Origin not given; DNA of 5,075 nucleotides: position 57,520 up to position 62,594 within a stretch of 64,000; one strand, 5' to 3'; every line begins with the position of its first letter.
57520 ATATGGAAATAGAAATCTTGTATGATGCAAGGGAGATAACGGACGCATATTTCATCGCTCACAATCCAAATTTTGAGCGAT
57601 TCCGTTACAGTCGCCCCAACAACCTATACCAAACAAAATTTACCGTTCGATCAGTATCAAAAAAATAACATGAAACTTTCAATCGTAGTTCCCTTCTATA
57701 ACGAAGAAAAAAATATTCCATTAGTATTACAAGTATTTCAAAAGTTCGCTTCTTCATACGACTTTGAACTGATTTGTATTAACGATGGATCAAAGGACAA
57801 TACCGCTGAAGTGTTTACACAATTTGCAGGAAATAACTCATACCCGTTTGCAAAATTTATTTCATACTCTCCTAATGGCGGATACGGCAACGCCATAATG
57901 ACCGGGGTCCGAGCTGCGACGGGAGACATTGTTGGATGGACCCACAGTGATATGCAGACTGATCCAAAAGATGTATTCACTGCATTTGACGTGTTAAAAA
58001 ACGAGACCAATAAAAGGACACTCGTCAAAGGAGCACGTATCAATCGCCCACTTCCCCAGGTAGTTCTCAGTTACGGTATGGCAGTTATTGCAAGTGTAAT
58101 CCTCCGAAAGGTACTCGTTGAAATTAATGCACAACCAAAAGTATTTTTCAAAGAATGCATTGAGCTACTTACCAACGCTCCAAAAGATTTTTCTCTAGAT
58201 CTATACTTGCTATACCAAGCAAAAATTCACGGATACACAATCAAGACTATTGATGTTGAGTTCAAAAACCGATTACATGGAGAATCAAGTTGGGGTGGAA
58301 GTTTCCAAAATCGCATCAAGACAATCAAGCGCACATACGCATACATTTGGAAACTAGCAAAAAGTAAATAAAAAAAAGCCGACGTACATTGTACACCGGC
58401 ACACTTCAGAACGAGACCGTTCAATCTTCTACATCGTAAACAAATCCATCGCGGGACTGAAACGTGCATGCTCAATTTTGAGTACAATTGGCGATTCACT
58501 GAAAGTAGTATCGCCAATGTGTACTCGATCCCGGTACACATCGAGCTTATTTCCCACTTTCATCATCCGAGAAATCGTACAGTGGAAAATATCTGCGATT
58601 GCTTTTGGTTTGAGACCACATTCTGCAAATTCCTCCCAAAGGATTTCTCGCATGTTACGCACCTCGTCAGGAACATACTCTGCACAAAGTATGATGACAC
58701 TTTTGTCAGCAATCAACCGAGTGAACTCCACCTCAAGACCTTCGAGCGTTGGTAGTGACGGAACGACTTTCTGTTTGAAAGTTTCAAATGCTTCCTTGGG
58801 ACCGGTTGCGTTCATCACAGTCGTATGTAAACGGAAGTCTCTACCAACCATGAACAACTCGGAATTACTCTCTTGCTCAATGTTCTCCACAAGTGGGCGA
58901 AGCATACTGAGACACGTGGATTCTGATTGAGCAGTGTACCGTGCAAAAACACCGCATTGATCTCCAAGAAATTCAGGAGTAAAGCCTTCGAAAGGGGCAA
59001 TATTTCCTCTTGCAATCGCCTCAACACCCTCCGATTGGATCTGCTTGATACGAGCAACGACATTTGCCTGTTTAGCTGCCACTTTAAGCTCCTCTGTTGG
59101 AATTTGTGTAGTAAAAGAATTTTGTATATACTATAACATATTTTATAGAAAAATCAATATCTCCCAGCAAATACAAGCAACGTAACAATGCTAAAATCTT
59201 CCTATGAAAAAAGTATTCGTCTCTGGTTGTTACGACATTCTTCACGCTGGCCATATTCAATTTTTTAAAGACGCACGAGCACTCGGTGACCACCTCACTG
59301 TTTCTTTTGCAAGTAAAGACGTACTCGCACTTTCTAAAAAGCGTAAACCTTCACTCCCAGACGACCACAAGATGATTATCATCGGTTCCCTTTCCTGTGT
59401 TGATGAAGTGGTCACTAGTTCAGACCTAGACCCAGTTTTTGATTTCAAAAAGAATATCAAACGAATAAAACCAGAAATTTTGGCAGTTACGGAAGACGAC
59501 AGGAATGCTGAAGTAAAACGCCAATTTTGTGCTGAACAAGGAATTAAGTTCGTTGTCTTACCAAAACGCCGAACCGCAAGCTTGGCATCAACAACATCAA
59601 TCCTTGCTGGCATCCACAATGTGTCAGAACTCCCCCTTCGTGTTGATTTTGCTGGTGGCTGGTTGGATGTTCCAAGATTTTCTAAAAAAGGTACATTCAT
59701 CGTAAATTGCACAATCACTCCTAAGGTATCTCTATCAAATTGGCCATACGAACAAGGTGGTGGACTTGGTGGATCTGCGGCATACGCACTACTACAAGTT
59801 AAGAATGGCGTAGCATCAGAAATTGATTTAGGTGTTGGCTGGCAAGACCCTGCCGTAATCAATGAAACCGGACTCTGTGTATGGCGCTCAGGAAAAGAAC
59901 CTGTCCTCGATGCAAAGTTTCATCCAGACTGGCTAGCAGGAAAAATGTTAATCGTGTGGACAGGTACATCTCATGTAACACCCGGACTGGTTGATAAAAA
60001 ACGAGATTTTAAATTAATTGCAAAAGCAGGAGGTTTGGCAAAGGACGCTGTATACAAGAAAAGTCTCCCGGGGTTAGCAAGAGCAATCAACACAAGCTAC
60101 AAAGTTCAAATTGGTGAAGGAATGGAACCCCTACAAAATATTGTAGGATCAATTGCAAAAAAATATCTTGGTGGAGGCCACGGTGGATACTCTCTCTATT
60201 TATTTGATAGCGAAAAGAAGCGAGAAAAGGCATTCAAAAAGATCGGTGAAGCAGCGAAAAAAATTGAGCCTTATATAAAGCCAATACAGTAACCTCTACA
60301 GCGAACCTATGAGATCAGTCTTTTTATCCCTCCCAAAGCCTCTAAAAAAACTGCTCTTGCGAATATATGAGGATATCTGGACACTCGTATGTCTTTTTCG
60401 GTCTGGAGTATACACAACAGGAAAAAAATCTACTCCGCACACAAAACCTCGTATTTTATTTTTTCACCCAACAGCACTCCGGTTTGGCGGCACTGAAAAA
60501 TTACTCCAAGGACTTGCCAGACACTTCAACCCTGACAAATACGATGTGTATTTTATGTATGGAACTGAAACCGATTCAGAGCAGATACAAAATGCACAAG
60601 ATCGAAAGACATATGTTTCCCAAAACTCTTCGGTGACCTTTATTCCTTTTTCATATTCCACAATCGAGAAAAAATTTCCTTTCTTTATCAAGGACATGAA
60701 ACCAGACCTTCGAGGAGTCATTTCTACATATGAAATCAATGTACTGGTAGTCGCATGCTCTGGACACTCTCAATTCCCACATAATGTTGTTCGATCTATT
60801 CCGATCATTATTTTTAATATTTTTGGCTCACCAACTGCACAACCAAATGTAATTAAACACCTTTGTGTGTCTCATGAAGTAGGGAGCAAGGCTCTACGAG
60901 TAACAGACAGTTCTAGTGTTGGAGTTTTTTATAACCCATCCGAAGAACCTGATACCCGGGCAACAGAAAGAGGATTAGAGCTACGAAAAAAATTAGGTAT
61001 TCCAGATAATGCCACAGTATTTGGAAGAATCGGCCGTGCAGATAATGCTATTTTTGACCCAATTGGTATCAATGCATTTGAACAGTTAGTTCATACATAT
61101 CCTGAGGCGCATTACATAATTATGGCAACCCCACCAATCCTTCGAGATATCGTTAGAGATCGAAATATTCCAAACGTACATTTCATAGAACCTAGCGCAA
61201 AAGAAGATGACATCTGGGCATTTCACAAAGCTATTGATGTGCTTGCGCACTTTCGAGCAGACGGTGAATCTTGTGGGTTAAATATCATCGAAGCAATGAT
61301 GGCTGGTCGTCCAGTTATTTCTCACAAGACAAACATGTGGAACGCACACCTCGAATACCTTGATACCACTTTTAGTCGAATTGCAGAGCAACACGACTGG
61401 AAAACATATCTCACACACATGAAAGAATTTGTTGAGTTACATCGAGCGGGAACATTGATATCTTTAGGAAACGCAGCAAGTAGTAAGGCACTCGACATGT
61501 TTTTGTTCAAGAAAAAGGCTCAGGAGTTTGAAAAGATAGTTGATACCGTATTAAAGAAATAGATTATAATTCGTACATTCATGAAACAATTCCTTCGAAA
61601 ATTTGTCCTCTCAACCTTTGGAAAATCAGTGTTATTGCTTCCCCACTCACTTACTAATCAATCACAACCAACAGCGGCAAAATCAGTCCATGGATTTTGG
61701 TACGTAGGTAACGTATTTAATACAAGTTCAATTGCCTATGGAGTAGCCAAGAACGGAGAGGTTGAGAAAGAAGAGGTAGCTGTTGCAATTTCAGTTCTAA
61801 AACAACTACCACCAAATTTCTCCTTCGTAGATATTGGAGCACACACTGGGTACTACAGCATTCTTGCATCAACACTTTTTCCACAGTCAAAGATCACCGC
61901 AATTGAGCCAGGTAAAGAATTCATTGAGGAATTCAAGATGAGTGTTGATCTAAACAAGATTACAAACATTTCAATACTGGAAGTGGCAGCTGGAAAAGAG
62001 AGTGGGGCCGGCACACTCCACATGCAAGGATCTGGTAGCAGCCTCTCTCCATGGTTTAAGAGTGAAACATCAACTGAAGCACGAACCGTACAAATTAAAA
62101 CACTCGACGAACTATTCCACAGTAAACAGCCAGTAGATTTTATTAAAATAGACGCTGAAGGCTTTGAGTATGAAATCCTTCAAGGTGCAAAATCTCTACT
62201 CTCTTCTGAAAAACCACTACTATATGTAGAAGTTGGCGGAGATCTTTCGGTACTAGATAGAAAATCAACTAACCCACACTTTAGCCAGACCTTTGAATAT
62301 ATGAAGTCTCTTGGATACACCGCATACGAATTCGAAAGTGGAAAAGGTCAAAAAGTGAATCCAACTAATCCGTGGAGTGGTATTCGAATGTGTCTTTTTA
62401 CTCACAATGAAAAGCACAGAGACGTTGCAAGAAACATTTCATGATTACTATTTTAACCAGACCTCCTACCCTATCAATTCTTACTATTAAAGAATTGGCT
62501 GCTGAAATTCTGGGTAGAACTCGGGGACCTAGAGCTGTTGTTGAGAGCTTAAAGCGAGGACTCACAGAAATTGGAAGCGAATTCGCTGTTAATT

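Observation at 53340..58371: Gtr-like three-component glycan-modification set inside the glycopolymer cluster, with twin LicC-like nucleotidyltransferases and a GDPD-like protein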

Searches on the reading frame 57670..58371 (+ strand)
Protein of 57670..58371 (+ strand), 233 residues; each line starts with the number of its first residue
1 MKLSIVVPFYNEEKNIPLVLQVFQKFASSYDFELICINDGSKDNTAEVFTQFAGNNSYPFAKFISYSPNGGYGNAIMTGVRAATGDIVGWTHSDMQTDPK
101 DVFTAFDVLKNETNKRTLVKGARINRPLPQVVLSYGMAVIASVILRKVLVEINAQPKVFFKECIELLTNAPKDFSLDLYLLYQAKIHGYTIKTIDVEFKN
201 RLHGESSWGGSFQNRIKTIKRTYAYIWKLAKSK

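Call 4: search_protein_families(library=pfam, proteins=[window:57670-58371:+], max_evalue=0.01)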
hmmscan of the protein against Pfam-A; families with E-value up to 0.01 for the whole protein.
window:57670-58371:+ (233 aa): 2 families
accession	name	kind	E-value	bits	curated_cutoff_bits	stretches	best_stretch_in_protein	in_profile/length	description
PF00535.33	Glycos_transf_2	-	1.6e-21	77.4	23.3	1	4-111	1-105/168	Glycosyl transferase family 2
PF10111.15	Glyco_tranf_2_2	-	4.3e-05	23.6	27.3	1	4-156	1-158/276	Glycosyltransferase like family 2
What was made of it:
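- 57670..58371 (+): Soluble GT2 of the DPMS/ArnC/GtrB (polyprenyl-phosphate glycosyltransferase) type, with H-S-D in place of the D-x-D motif. PF00535 E 1.6e-21 (call 4).
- Checked: GT2, 57670-58371: PF00535, E 1.6e-21 (call 4).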

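Call 5: search_protein_families(library=ncbifam, proteins=[window:57670-58371:+], max_evalue=0.01)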
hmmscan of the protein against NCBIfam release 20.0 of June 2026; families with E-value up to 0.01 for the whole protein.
window:57670-58371:+ (233 aa): 18 families
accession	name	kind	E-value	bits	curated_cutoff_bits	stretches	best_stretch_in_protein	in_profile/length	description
NF047588.1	GlcsyltransPgfSStrep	equivalog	2.7e-18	66.2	500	1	1-105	1-106/308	glycosyltransferase PgfS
NF007986.1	PRK10714.1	equivalog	1.6e-13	50.4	529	1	2-107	7-113/316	undecaprenyl-phosphate 4-deoxy-4-formamido-L-arabinose transferase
TIGR03937.1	PgaC_IcaA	equivalog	9.9e-13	47.8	422.3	1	2-101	46-142/407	poly-beta-1,6-N-acetyl-D-glucosamine synthase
TIGR04283.1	glyco_like_mftF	equivalog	2.6e-12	46.8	182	1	3-109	1-96/221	TIGR04283 family arsenosugar biosynthesis glycosyltransferase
NF007482.0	PRK10073.1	equivalog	7.4e-12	44.9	423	1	2-100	7-101/334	glycosyltransferase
NF041391.1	DPhHxTase_Halo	equivalog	6.8e-10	38.3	375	1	10-205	4-189/213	dolichyl-phosphate hexose transferase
NF041875.1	EPS_EpsD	equivalog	9.1e-10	38.4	370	1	3-104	1-99/325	exopolysaccharide biosynthesis glycosyltransferase EpsD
NF010496.0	PRK13915.1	equivalog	1.7e-09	37.2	262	1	2-128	32-159/307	glucosyl-3-phosphoglycerate synthase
NF038302.1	EPS_HpsE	equivalog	2.8e-09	36.4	300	1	1-111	1-113/307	hormogonium polysaccharide biosynthesis glycosyltransferase HpsE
NF058614.1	PPMAGASynPpgS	equivalog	4.3e-08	32.8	370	1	5-148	4-135/226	polyprenyl-phospho-N-acetylgalactosaminyl synthase PpgS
TIGR03965.1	mycofact_glyco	equivalog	2e-05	23.6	280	1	3-98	76-168/467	mycofactocin biosynthesis glycosyltransferase MftF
NF047683.1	TeichurnBiosyTuaG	equivalog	3.8e-05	23.4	400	1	3-101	8-103/252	teichuronic acid biosynthesis protein TuaG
NF050819.1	PolSacchBiosHfsG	equivalog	0.00013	21.3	500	1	2-117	13-124/302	polysaccharide biosynthesis protein HfsG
TIGR04182.1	glyco_TIGR04182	equivalog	0.00082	18.8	325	1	3-205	2-197/293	S-layer glycoprotein N-glycosyltransferase AglJ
TIGR04242.1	nodulat_NodC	equivalog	0.0017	17.4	550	1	4-103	51-149/395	chitooligosaccharide synthase NodC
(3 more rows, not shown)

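Call 55: search_solved_structures(query=window:57670-58371:+, max_evalue=0.001)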
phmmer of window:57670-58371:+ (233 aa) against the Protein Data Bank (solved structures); distinct sequences matched with E-value up to 0.001: 16.
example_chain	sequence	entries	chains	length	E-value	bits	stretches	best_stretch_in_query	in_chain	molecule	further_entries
2z87_A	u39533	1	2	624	6.2e-14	55.4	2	3-113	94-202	Chondroitin synthase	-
2z86_A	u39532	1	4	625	6.2e-14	55.4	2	3-113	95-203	Chondroitin synthase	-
5mlz_A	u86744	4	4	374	1.3e-12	51.1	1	1-210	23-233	Dolichol monophosphate mannose synthase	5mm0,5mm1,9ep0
9hwj_A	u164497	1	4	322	1.7e-10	44.2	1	2-102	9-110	Undecaprenyl-phosphate 4-deoxy-4-formamido-L-arabinose transferase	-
3bcv_A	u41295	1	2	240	8.3e-10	41.9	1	2-113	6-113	Putative glycosyltransferase protein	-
5ekp_C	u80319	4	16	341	4.9e-09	39.4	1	2-106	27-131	Uncharacterized glycosyltransferase sll0501 | Glycosyltransferase sll0501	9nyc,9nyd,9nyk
5eke_A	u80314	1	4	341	4.9e-09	39.4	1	2-106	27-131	Uncharacterized glycosyltransferase sll0501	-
9nye_A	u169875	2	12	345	5e-09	39.4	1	2-106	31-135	Glycosyltransferase sll0501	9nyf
9bhc_C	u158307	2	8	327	4.1e-08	36.4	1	2-102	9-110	Undecaprenyl-phosphate 4-deoxy-4-formamido-L-arabinose transferase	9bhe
8vxh_A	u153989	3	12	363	5.1e-08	36.1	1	2-102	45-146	Undecaprenyl-phosphate 4-deoxy-4-formamido-L-arabinose transferase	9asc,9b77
7pdo_A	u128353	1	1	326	3.7e-05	26.7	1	3-104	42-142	Glucosyl-3-phosphoglycerate synthase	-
7p5l_A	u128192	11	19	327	3.7e-05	26.7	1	3-104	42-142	Glucosyl-3-phosphoglycerate synthase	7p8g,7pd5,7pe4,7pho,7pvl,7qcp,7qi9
5tze_C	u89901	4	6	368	6.7e-05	25.9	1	1-131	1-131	Glycosyl transferase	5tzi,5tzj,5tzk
5hea_A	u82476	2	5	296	8.6e-05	25.5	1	3-94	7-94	Putative glycosyltransferase (GalT1)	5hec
5tz8_A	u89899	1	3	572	0.00014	24.9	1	1-131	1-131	Glycosyl transferase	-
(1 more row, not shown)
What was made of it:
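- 57670..58371 (+): 5MLZ E 1.3e-12 full length, plus ArnC and GtrB (call 55).
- On Gtr-type three-component glycosylation system: The catalytic domain is homologous to 5MLZ, ArnC and sll0501 (call 55) and to NCBIfam PgfS/ArnC models below their cut-offs (call 5).
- Closest known: Dolichyl/polyprenyl-phosphate mannose synthase. Same: Full-length similarity of the catalytic domain (call 55).
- Checked: It aligns over its full length with the catalytic domain of P. furiosus Dol-P-Man synthase 5MLZ (residues 1-210 to 23-233, E 1.3e-12), and also with ArnC and GtrB sll0501 (call 55).
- Tried and rejected: I rejected it because of the GtrA and GT-C partners and the full-length DPMS similarity (call 55).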

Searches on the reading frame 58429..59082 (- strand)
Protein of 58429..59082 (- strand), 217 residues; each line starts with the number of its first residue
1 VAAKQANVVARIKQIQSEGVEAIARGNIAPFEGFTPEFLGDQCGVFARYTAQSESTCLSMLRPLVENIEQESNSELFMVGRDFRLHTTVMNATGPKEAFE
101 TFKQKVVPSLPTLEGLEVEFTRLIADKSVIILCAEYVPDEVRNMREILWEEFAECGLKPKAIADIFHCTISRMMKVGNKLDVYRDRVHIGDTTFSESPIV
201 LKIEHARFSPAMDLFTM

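Call 4: search_protein_families(library=pfam, proteins=[window:58429-59082:-], max_evalue=0.01)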
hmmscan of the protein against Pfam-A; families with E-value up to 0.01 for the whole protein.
window:58429-59082:- (217 aa): 1 family
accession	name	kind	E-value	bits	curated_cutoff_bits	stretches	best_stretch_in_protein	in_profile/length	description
PF13563.12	2_5_RNA_ligase2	-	0.00062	20.3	27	1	84-172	25-115/152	2'-5' RNA ligase superfamily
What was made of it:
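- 58429..59082 (-): 2H-phosphoesterase-like protein (217 aa). A tentative module member. PF13563 E 6e-4, below the cut-off (call 4).
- On 2H phosphoesterase superfamily (for 58429-59082): PF13563 scores E 6e-4, 20 bits against a cut-off of 27 (call 4).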

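Call 5: search_protein_families(library=ncbifam, proteins=[window:58429-59082:-], max_evalue=0.01)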
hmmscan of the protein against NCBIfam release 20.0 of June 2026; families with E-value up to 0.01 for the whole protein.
window:58429-59082:- (217 aa): 0 families

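Call 56: search_solved_structures(query=window:58429-59082:-, max_evalue=1)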
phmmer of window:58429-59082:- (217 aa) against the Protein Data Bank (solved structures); distinct sequences matched with E-value up to 1: 4.
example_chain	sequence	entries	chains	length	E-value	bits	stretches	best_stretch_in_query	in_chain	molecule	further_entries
5yoa_A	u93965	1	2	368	0.29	13.7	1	10-77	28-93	3-Oxoacyl-[acyl-carrier-(ACP)] synthase III C terminal family protein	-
5yzu_A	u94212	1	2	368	0.3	13.7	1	10-77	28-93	3-Oxoacyl-[acyl-carrier-(ACP)] synthase III C terminal family protein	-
5yo9_A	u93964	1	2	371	0.3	13.7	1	10-77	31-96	3-Oxoacyl-[acyl-carrier-(ACP)] synthase III C terminal family protein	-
8fw5_E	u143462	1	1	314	0.94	12.1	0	67-127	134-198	GTP-binding protein Gtr2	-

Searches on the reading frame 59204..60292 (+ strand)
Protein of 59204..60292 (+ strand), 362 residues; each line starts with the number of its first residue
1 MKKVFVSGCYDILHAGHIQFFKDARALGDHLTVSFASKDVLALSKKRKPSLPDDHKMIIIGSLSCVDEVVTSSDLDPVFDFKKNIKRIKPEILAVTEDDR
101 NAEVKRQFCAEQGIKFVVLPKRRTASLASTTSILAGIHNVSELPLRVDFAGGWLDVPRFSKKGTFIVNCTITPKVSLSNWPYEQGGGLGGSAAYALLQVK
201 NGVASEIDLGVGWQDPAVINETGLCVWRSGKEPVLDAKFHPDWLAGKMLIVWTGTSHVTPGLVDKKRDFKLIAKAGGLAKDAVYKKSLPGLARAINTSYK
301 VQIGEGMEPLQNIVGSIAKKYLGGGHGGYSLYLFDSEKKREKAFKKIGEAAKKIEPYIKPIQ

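Call 4: search_protein_families(library=pfam, proteins=[window:59204-60292:+], max_evalue=0.01)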
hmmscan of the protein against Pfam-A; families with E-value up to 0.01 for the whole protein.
window:59204-60292:+ (362 aa): 1 family
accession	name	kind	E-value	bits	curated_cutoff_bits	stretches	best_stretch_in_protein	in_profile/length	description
PF01467.32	CTP_transf_like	-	3.1e-09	37.6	21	1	6-98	2-89/133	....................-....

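Call 5: search_protein_families(library=ncbifam, proteins=[window:59204-60292:+], max_evalue=0.01)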
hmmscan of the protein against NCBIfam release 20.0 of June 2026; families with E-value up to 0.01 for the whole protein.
window:59204-60292:+ (362 aa): 7 families
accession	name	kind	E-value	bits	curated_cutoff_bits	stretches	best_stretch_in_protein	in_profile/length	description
TIGR02199.1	rfaE_dom_II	equivalog_domain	3.3e-18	65.9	181.5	1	3-137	13-142/144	D-glycero-beta-D-manno-heptose 1-phosphate adenylyltransferase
NF008454.0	PRK11316.1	equivalog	2.1e-16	59.6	521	1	4-138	343-472/475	bifunctional D-glycero-beta-D-manno-heptose-7-phosphate kinase/D-glycero-beta-D-manno-heptose 1-phosphate adenylyltransferase HldE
TIGR01518.1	g3p_cytidyltrns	equivalog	1.4e-11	44.6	165.4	1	4-126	1-117/125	glycerol-3-phosphate cytidylyltransferase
TIGR00125.1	cyt_tran_rel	domain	9e-09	35.4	27.7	1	4-68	2-64/65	adenylyltransferase/cytidyltransferase family protein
NF001985.0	PRK00777.1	subfamily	1.8e-06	28.1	104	1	1-47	4-50/157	pantetheine-phosphate adenylyltransferase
TIGR01526.1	nadR_NMN_Atrans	equivalog_domain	0.0016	17.7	341.15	0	6-37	6-37/325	nicotinamide-nucleotide adenylyltransferase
NF009948.0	PRK13412.1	equivalog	0.0054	14.4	721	1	111-171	586-643/974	bifunctional fucokinase/fucose-1-phosphate guanylyltransferase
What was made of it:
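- A CTP_transf_like gene lies next door at 59204-60292 (calls 4, 5).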

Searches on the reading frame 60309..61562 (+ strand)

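Call 10: search_protein_families(library=pfam, proteins=[window:60309-61562:+], max_evalue=0.01)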
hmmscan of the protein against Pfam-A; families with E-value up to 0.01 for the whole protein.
window:60309-61562:+ (417 aa): 2 families
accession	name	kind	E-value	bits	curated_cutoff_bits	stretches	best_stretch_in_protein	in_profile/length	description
PF00534.26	Glycos_transf_1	-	6.8e-08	32.7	26.4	1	226-343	6-126/172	Glycosyl transferases group 1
PF13692.12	Glyco_trans_1_4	-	8.9e-07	29.7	27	1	254-341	21-108/142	Glycosyl transferases group 1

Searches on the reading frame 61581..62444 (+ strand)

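Call 10: search_protein_families(library=pfam, proteins=[window:61581-62444:+], max_evalue=0.01)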
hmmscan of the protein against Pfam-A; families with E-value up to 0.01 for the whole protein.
window:61581-62444:+ (287 aa): 2 families
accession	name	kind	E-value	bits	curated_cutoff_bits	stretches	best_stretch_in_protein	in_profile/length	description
PF05050.19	Methyltransf_21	-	3e-17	63.7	22.7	1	84-246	1-171/173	Methyltransferase FkbM domain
PF05575.17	V_cholerae_RfbT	-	2.5e-08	34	27.9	1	80-206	81-213/286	Vibrio cholerae RfbT protein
